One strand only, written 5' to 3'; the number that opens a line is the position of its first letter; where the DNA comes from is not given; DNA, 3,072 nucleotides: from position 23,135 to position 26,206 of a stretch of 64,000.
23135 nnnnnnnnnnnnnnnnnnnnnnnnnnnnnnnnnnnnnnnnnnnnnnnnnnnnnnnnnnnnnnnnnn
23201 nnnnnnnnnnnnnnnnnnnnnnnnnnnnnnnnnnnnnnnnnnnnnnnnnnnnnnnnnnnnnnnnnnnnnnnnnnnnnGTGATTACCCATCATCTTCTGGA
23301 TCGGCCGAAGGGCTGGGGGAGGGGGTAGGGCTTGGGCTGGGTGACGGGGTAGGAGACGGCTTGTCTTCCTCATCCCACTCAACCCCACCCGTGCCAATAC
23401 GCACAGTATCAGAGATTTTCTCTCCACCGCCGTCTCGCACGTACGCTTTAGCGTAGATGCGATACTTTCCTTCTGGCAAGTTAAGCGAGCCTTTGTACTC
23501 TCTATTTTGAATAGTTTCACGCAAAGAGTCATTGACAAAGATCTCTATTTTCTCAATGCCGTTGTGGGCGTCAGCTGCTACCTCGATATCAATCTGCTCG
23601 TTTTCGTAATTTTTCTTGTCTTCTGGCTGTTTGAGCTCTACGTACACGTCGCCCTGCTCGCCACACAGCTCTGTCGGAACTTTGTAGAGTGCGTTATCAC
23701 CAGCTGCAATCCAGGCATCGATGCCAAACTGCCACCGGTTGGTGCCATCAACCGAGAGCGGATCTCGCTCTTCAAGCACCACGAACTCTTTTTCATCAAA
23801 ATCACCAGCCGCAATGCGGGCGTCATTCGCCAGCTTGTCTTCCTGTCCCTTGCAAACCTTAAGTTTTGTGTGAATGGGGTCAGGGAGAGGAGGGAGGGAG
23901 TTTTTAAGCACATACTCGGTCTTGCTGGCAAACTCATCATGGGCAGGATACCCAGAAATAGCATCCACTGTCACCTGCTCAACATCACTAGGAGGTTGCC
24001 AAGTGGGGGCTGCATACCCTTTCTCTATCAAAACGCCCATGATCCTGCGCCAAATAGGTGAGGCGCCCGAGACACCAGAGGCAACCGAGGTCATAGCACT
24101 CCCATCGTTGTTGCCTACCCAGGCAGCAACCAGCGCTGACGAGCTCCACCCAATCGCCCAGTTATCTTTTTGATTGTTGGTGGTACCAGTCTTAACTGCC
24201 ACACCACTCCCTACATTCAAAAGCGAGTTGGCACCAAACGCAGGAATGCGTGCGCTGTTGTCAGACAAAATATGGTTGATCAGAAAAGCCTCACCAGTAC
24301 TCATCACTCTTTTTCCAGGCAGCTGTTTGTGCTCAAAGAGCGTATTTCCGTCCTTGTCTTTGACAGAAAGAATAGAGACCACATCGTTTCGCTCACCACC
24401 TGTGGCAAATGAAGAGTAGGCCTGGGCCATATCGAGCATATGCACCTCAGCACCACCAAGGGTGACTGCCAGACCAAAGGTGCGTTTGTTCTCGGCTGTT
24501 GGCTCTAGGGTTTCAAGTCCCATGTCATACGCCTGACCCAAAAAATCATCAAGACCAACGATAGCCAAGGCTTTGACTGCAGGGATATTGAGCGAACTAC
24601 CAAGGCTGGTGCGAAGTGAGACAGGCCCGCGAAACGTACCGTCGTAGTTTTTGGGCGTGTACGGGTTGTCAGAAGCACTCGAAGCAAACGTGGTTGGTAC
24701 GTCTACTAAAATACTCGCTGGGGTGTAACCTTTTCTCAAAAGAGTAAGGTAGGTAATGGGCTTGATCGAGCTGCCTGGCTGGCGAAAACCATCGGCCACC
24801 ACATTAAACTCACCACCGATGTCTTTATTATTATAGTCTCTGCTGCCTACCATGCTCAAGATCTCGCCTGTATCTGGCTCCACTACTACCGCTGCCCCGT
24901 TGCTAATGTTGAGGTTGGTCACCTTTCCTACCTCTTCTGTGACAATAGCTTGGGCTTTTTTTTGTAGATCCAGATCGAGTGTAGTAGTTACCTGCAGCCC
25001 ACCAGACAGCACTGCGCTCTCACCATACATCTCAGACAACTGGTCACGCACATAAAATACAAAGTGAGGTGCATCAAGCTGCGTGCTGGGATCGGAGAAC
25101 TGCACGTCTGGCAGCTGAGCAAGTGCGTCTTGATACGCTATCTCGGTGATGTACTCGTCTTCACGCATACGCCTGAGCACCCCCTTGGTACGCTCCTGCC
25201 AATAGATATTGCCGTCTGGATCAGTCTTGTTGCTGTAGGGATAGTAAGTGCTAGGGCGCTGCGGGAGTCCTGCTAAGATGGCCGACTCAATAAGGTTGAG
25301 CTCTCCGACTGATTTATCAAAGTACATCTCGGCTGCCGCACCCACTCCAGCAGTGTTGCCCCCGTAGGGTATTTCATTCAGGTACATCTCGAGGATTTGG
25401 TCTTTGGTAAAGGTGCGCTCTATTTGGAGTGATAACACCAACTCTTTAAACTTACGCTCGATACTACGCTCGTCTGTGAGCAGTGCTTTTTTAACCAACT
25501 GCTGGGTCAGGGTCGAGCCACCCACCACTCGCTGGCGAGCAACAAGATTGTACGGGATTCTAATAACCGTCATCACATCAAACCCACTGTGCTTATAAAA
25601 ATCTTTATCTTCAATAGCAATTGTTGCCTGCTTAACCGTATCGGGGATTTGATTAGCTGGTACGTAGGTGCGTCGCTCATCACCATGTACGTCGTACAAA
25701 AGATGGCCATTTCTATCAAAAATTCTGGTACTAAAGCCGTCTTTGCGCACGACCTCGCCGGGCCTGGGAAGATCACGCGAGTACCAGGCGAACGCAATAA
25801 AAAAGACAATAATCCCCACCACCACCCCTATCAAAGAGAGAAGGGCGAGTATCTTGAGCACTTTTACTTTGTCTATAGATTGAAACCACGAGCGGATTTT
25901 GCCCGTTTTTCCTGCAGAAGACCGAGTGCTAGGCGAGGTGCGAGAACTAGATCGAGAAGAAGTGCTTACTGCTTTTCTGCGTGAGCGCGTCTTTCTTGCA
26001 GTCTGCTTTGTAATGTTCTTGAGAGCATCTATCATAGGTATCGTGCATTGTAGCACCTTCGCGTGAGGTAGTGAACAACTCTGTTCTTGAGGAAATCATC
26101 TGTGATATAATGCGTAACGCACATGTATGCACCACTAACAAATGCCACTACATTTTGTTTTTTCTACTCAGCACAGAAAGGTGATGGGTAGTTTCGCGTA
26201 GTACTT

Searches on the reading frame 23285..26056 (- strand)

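Call 13: search_protein_families(library=pfam, proteins=[window:23285-26056:-], max_evalue=0.00001)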
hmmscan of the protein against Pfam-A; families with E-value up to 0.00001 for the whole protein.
window:23285-26056:- (924 aa): 2 families
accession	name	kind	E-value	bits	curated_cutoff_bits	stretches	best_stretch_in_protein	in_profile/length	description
PF00912.28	Transgly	-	8.7e-57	191.9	27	1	117-297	2-177/178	Transglycosylase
PF00905.27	Transpeptidase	-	1.6e-21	77.3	22.1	1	387-673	1-298/299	Penicillin binding protein transpeptidase domain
